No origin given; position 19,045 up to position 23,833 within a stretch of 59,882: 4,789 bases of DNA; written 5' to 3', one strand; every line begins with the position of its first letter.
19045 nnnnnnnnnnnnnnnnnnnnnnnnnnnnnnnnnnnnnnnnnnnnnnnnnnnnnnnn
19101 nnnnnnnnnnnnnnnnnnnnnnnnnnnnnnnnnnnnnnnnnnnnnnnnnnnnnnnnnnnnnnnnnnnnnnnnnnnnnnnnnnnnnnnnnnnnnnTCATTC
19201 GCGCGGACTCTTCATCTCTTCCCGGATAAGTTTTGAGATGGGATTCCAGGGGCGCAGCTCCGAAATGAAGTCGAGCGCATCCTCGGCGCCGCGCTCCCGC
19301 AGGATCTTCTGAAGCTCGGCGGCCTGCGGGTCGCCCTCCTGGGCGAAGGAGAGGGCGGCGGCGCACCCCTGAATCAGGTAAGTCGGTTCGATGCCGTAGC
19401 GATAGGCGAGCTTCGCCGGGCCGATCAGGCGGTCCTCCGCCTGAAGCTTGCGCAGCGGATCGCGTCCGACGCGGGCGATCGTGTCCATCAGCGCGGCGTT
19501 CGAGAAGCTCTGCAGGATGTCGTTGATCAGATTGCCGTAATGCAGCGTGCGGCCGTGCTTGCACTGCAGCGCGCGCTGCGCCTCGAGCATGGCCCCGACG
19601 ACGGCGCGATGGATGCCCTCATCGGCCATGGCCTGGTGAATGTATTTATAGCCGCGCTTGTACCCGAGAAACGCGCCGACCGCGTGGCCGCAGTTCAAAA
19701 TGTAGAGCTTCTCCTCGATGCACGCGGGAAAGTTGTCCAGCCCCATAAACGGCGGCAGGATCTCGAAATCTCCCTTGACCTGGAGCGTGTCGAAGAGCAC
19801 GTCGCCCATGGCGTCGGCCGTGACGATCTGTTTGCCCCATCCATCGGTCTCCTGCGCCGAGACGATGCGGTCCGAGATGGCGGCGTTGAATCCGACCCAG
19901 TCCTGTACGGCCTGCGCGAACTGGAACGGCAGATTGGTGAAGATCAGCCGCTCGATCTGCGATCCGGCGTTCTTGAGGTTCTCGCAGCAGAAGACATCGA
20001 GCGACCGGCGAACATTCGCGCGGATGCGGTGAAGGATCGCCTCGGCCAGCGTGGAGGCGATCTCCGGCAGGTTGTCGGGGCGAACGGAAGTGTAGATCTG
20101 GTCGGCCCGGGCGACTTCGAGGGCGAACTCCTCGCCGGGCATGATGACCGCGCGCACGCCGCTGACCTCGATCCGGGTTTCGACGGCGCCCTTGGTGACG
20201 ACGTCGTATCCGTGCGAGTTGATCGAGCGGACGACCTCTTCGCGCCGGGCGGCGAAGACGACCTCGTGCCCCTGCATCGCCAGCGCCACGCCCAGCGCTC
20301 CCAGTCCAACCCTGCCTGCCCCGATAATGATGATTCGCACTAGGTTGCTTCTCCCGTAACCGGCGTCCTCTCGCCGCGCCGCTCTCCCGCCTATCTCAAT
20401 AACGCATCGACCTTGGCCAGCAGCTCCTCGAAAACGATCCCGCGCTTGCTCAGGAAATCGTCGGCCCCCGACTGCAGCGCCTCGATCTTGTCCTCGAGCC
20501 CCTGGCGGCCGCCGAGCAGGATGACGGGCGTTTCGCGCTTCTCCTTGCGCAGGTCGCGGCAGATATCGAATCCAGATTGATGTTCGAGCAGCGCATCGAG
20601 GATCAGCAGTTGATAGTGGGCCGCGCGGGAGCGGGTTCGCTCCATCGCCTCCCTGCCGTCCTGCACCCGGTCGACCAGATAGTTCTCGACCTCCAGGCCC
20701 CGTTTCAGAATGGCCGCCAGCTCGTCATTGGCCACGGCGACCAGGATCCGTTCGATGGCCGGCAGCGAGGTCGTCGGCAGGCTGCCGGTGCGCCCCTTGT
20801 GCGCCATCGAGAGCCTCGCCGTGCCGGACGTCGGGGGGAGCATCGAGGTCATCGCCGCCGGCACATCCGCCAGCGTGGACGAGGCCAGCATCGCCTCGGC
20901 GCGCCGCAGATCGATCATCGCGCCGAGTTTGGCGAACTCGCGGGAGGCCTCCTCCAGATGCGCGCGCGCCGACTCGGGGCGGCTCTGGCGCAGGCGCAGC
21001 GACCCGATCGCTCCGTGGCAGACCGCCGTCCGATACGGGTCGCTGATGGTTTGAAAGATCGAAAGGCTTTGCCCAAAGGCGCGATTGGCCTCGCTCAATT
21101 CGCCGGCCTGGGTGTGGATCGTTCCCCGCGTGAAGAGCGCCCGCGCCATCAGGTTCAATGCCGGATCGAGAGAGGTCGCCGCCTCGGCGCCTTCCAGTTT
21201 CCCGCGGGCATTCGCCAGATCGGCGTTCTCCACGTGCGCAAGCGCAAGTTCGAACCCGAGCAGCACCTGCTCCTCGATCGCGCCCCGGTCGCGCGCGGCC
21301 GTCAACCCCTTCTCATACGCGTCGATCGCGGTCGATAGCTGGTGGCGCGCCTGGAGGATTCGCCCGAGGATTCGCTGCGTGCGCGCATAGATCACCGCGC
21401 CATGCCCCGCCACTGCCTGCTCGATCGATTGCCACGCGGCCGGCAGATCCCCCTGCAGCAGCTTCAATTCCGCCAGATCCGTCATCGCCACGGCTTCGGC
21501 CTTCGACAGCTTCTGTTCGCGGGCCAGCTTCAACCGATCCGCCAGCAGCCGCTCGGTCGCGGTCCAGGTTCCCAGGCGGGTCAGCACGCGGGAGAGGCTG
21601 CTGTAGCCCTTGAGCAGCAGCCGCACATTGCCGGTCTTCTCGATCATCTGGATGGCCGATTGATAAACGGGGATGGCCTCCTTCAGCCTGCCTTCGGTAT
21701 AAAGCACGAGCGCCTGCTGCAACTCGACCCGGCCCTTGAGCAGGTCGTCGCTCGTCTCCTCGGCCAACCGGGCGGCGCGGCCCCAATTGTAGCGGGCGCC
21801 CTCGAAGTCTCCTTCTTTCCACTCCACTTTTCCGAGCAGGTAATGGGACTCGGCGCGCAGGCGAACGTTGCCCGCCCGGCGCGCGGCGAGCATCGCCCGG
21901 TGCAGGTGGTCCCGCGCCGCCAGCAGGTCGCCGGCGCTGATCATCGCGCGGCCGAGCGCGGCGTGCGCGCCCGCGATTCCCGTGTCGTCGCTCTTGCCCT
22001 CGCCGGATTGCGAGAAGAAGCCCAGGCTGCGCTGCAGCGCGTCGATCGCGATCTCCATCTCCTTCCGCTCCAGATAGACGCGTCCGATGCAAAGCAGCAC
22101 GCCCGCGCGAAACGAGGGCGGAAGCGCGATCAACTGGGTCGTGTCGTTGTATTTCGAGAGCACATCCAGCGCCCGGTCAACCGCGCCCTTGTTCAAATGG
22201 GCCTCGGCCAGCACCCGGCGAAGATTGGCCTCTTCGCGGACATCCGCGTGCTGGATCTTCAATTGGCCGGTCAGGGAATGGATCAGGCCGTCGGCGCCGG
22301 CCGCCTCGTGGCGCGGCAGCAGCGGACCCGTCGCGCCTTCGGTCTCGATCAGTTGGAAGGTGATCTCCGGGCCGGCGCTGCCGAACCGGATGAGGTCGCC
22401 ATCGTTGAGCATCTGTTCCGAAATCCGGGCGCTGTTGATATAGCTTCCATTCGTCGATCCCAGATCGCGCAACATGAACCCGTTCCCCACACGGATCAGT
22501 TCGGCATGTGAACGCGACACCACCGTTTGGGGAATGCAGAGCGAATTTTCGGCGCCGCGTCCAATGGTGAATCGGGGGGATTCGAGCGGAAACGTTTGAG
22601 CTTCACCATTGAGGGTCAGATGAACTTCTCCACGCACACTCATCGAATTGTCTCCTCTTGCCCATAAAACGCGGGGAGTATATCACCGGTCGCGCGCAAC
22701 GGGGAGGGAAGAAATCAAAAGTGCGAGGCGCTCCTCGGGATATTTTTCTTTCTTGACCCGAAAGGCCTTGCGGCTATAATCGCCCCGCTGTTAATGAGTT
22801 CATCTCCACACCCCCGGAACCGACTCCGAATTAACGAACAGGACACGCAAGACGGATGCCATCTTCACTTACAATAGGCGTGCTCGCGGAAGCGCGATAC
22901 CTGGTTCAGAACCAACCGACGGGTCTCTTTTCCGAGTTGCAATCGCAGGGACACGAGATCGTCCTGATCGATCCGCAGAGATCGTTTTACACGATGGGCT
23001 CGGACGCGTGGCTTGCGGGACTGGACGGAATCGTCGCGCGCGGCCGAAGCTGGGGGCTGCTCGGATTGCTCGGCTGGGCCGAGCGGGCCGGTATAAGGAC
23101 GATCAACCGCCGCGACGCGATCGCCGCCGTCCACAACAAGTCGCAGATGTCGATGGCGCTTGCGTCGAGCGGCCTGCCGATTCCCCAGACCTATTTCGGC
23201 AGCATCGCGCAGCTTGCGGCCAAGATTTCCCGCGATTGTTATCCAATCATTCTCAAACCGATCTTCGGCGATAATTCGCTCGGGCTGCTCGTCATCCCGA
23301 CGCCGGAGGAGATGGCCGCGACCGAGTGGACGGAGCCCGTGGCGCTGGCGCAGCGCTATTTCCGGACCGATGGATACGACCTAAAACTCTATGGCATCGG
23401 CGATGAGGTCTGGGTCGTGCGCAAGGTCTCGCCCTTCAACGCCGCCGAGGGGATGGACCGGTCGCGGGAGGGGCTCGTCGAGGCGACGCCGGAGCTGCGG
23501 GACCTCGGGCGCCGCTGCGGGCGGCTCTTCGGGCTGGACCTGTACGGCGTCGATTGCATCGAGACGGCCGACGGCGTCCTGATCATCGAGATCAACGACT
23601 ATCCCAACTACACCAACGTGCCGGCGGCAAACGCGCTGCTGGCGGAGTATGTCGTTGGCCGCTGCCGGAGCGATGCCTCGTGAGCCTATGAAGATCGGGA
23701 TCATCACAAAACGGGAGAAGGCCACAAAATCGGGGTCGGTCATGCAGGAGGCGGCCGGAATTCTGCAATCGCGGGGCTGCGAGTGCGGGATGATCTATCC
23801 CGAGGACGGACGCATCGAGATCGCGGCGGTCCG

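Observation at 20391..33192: Candidate bacterial inositol-polyphosphate uptake / remodelling / signalling island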

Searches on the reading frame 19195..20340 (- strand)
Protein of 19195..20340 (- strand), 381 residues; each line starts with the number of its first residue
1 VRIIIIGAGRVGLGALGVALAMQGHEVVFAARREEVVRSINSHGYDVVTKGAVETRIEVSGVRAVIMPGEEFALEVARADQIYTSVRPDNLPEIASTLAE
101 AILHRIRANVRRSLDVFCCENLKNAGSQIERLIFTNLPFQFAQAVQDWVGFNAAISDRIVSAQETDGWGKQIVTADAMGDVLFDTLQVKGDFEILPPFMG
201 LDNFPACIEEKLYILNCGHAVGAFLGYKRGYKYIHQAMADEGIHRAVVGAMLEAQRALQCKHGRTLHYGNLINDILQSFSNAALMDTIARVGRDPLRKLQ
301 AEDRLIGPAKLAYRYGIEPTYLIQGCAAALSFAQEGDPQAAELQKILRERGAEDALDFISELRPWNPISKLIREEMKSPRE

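Call 23: search_protein_families(library=pfam, proteins=[window:19195-20340:-], max_evalue=0.001)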
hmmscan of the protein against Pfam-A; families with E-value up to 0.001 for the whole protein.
window:19195-20340:- (381 aa): 3 families
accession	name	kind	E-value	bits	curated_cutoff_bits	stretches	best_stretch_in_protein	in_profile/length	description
PF08125.19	Mannitol_dh_C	-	2.1e-28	99.6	30.7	1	208-343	6-138/190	Mannitol dehydrogenase C-terminal domain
PF01232.29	Mannitol_dh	-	1.2e-21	78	27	1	1-163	1-165/199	Mannitol dehydrogenase Rossmann domain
PF02558.23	ApbA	-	2e-05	24.7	22.2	1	3-58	1-53/150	Ketopantoate reductase PanE/ApbA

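Call 30: search_protein_families(library=ncbifam, proteins=[window:19195-20340:-], max_evalue=0.001)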
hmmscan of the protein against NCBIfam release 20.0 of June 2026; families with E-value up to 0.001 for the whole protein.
window:19195-20340:- (381 aa): 20 families
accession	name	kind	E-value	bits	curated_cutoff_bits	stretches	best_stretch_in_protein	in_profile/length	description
NF002646.0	PRK02318.1-2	equivalog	2.1e-71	241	368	1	1-363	1-365/382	mannitol-1-phosphate 5-dehydrogenase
NF002652.0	PRK02318.2-5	equivalog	3.3e-68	230.5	356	1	2-376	2-375/377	mannitol-1-phosphate 5-dehydrogenase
NF002648.0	PRK02318.1-4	equivalog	9.1e-62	209.5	719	1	1-363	1-365/382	mannitol-1-phosphate 5-dehydrogenase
NF002653.0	PRK02318.2-6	equivalog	3.8e-61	207.3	404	1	2-371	3-373/387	mannitol-1-phosphate 5-dehydrogenase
NF002649.0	PRK02318.2-1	equivalog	4.4e-61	206.9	422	1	1-377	1-379/386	mannitol-1-phosphate 5-dehydrogenase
NF002650.0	PRK02318.2-2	equivalog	1.7e-57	195.3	359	1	1-363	1-367/388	mannitol-1-phosphate 5-dehydrogenase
NF002647.0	PRK02318.1-3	equivalog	1.5e-45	156.2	357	1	4-364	5-368/384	mannitol-1-phosphate 5-dehydrogenase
NF002645.0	PRK02318.1-1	equivalog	2e-28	99.7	389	1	1-356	1-346/368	mannitol-1-phosphate 5-dehydrogenase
NF002651.0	PRK02318.2-4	equivalog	2e-23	83.1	269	1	1-362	4-349/368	mannitol-1-phosphate 5-dehydrogenase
NF046057.1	bifunc_MtlD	equivalog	1.2e-15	57.1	800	1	214-346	521-653/683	bifunctional mannitol-1-phosphate dehydrogenase/phosphatase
NF043014.1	DArabDhDalD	equivalog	1.4e-12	47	600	1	209-301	263-355/452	D-arabinitol 4-dehydrogenase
NF011611.0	PRK15037.1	subfamily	4.4e-10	38.7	603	1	210-341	290-418/486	fructuronate reductase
NF002969.0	PRK03643.1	subfamily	3.1e-06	26.1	359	1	209-337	278-402/482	tagaturonate reductase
NF005089.0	PRK06522.1-4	subfamily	3.3e-05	23.4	223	1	1-59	1-56/326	2-dehydropantoate 2-reductase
NF005092.1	PRK06522.2-3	equivalog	9.5e-05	21.7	500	1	1-63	1-59/296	2-dehydropantoate 2-reductase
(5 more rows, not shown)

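Call 31: search_solved_structures(query=window:19195-20340:-, max_evalue=0.01, show_alignments=1)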
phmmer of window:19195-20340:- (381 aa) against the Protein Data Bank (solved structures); distinct sequences matched with E-value up to 0.01: 8.
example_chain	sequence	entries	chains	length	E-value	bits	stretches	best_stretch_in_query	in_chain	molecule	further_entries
3h2z_A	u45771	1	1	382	6e-55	190.1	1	2-363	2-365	Mannitol-1-phosphate 5-dehydrogenase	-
5jnm_A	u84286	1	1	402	1.1e-25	93.9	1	1-355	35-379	Mannitol-1-phosphate 5-dehydrogenase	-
4im7_A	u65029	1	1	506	2e-09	40.3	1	86-300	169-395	Hypothetical oxidoreductase ydfI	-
7ocs_A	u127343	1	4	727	0.001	21.5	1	214-333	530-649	HAD hydrolase, family IA, variant 3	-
7ocn_A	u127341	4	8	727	0.001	21.5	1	214-333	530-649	HAD hydrolase, family IA, variant 3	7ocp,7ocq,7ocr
7oct_A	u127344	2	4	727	0.001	21.5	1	214-333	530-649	HAD hydrolase, family IA, variant 3 | Mannitol-1-phosphate dehydrogenase/phosphatase MtlD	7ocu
1lj8_A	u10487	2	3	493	0.0011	21.4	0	207-297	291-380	mannitol dehydrogenase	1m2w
7rk4_A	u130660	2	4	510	0.0016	20.9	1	208-293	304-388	Mannitol 2-dehydrogenase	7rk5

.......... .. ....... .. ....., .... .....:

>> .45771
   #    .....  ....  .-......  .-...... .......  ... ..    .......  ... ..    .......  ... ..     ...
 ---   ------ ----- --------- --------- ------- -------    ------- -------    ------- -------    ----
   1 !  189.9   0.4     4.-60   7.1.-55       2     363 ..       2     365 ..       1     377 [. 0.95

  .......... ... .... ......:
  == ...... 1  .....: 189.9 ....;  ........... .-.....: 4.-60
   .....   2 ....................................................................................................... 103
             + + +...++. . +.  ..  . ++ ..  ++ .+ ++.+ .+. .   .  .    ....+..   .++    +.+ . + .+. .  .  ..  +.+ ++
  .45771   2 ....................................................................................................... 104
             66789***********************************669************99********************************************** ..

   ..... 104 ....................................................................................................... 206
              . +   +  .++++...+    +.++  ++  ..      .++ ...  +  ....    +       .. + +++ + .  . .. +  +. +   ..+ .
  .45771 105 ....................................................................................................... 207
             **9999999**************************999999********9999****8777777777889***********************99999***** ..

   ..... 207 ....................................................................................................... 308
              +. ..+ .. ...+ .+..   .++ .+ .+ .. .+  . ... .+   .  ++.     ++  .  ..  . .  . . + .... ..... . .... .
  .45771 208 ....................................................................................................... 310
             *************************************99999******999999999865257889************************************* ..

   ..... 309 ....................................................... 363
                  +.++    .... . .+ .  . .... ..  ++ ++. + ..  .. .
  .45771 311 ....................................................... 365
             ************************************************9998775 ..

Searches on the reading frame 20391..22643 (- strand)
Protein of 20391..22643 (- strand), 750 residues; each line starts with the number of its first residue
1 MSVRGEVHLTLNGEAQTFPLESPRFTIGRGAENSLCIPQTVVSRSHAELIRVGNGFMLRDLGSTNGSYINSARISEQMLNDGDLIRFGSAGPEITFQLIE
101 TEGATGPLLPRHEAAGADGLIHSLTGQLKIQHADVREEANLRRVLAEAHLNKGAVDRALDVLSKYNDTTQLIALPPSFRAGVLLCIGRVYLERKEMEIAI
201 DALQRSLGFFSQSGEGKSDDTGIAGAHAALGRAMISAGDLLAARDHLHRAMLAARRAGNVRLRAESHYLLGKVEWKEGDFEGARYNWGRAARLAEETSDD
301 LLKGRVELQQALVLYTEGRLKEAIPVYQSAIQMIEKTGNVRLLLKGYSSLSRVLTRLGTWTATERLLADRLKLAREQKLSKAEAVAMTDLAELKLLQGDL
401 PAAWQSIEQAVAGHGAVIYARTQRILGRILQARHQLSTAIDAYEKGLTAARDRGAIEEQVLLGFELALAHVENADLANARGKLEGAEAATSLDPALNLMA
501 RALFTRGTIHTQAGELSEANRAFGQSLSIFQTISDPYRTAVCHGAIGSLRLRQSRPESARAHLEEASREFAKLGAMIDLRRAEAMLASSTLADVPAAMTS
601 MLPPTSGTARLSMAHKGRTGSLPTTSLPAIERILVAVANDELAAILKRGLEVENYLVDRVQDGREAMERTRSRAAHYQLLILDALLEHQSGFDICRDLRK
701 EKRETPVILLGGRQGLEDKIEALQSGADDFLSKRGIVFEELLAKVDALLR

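Call 4: search_protein_families(library=pfam, proteins=[window:20391-22643:-], max_evalue=0.01)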
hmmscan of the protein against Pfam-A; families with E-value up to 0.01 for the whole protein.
window:20391-22643:- (750 aa): 13 families
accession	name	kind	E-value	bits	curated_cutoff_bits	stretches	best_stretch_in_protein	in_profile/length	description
PF13424.12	TPR_12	-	1.7e-24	86.2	30.1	4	499-567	2-72/77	Tetratricopeptide repeat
PF00498.31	FHA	-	1.1e-17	64.6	20.7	1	26-88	2-67/67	FHA domain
PF00072.30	Response_reg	-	1.8e-17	63.9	30.2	1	639-744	7-109/111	Response regulator receiver domain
PF07719.23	TPR_2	-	1.2e-15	56.7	27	0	264-295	1-32/34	Tetratricopeptide repeat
PF17874.7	TPR_MalT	-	1.1e-14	55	45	2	226-410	42-228/336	MalT-like TPR region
PF00515.34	TPR_1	-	6.8e-12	45.1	27.8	0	310-333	7-30/34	Tetratricopeptide repeat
PF16697.10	Yop-YscD_cpl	-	9.7e-11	42.2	33.2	1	15-89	9-85/94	Inner membrane component of T3SS, cytoplasmic domain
PF13181.12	TPR_8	-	5.3e-08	32.9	25.7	0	310-335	7-32/34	Tetratricopeptide repeat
PF13428.12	TPR_14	-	6e-08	33.1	23.5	0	308-336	5-33/44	Tetratricopeptide repeat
PF13432.12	TPR_16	-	8.2e-08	33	32.7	0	229-292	2-58/65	Tetratricopeptide repeat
PF12895.13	ANAPC3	-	1.9e-05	25.3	27.2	0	140-205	24-81/82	Anaphase-promoting complex, cyclosome, subunit 3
PF13414.12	TPR_11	-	0.0005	20.1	26.8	0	313-332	3-22/42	TPR repeat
PF14938.12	SNAP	-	0.0042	17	25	0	234-347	84-198/282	Soluble NSF attachment protein, SNAP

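Call 5: search_protein_families(library=ncbifam, proteins=[window:20391-22643:-], max_evalue=0.01)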
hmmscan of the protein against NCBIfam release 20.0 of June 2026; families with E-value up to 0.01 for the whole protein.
window:20391-22643:- (750 aa): 76 families (the best 25 are shown)
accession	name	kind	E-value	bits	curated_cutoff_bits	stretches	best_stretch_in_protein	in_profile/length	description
NF041734.1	resp_reg_RppA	equivalog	1.7e-26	93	250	1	632-750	2-119/229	two-component system response regulator RppA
TIGR01387.1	cztR_silR_copR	subfamily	7.8e-20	71.4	279.2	1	633-750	1-115/218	heavy metal response regulator transcription factor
NF007005.1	PRK09468.1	equivalog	5.2e-18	65.3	331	1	631-750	4-120/237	osmolarity response regulator transcription factor OmpR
NF053854.1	RespRegPhoBBctds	equivalog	5.8e-18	65.1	270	1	633-750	1-116/225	two-component system response regulator PhoB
NF008567.0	PRK11517.1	equivalog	6.1e-18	65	353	1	633-750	3-116/223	response regulator transcription factor HprR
NF007928.2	PRK10643.1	equivalog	1.8e-17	63.7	330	1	637-750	6-117/216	two-component system response regulator PmrA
NF045991.1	RespRegCtrARhodob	equivalog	2.8e-17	63.2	350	1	632-750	2-117/224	response regulator transcription factor CtrA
TIGR02154.1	PhoB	equivalog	3.4e-17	62.5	296.2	1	631-750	3-121/226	phosphate regulon transcriptional regulator PhoB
NF012023.0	PRK15479.1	equivalog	1.1e-16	61.1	337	1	632-750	2-117/224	transcriptional regulator TctD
NF051850.1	RespRegRprY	equivalog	2.4e-16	59.9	370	1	632-750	6-121/234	response regulator transcription factor RprY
NF045944.1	ResRegRpaBCyano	equivalog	4.5e-16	58.9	330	1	640-750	7-113/229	response regulator transcription factor RpaB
NF040689.1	MtrAB_MtrA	equivalog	3.9e-15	55.8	300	1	634-750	2-114/219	MtrAB system response regulator MtrA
NF040534.1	resp_reg_YycF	equivalog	8.5e-15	54.6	340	1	632-750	2-116/231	response regulator YycF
NF008296.0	PRK11083.1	equivalog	1.3e-14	54.1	273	1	632-750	5-119/228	two-component system response regulator CreB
NF007346.1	PRK09836.1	equivalog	2.4e-14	53.7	420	1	640-750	10-117/227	copper/silver response regulator transcription factor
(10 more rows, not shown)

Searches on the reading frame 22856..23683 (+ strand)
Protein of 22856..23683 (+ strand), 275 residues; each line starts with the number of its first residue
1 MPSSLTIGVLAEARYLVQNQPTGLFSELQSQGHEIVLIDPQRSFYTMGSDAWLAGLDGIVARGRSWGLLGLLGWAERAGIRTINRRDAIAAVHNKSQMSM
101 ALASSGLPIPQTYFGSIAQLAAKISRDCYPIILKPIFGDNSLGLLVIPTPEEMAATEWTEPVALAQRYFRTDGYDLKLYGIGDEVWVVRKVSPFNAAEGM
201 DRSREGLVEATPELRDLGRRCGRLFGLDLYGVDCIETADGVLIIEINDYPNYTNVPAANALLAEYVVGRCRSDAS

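Call 4: search_protein_families(library=pfam, proteins=[window:22856-23683:+], max_evalue=0.01)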
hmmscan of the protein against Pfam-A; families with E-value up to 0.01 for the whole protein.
window:22856-23683:+ (275 aa): 4 families
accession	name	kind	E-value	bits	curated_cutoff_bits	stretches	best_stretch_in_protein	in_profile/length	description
PF08443.16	RimK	-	2.4e-07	31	21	1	94-254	3-171/188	RimK-like ATP-grasp domain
PF05770.16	Ins134_P3_kin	-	6.7e-07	29.5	23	1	210-266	140-199/201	Inositol 1,3,4-trisphosphate 5/6-kinase ATP-grasp domain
PF14397.11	ATPgrasp_ST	-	3.6e-06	26.8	31.4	0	80-150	7-82/278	Sugar-transfer associated ATP-grasp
PF02655.19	ATP-grasp_3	-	0.0013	19.3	23.2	1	93-247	2-154/160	ATP-grasp domain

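Call 5: search_protein_families(library=ncbifam, proteins=[window:22856-23683:+], max_evalue=0.01)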
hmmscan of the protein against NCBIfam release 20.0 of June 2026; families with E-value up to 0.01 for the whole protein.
window:22856-23683:+ (275 aa): 10 families
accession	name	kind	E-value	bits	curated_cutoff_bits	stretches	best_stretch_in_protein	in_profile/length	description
TIGR00768.1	rimK_fam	subfamily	1.2e-21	77.3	143.4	1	19-255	11-260/276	RimK family alpha-L-glutamate ligase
TIGR02144.1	LysX_arch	equivalog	6.1e-20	71.5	275.6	1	74-259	67-263/281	lysine biosynthesis protein LysX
NF040720.1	MptN_Meth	equivalog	1.2e-16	60.7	350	1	76-256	83-275/291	tetrahydromethanopterin:alpha-L-glutamate ligase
TIGR04356.1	grasp_GAK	hypoth_equivalog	2.2e-12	46.7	300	1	69-259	74-271/287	GAK system ATP-grasp enzyme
NF002563.0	PRK02186.1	subfamily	2.1e-08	32.9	625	1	75-187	89-206/890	argininosuccinate lyase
NF009402.0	PRK12767.1-1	equivalog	4.1e-06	25.8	218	1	82-154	103-174/329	carbamoyl phosphate synthase-like protein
TIGR04187.1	GRASP_SAV_5884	subfamily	2.1e-05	23.9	350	1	64-248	95-288/312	ATP-grasp ribosomal peptide maturase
NF009404.0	PRK12767.1-3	equivalog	2.3e-05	23.5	316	1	81-154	98-172/344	carbamoyl phosphate synthase-like protein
NF007764.0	PRK10446.1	equivalog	0.00023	20.5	331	1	82-255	87-270/300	30S ribosomal protein S6--L-glutamate ligase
NF009405.0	PRK12767.1-4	equivalog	0.00055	19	390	1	82-179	100-195/320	carbamoyl phosphate synthase-like protein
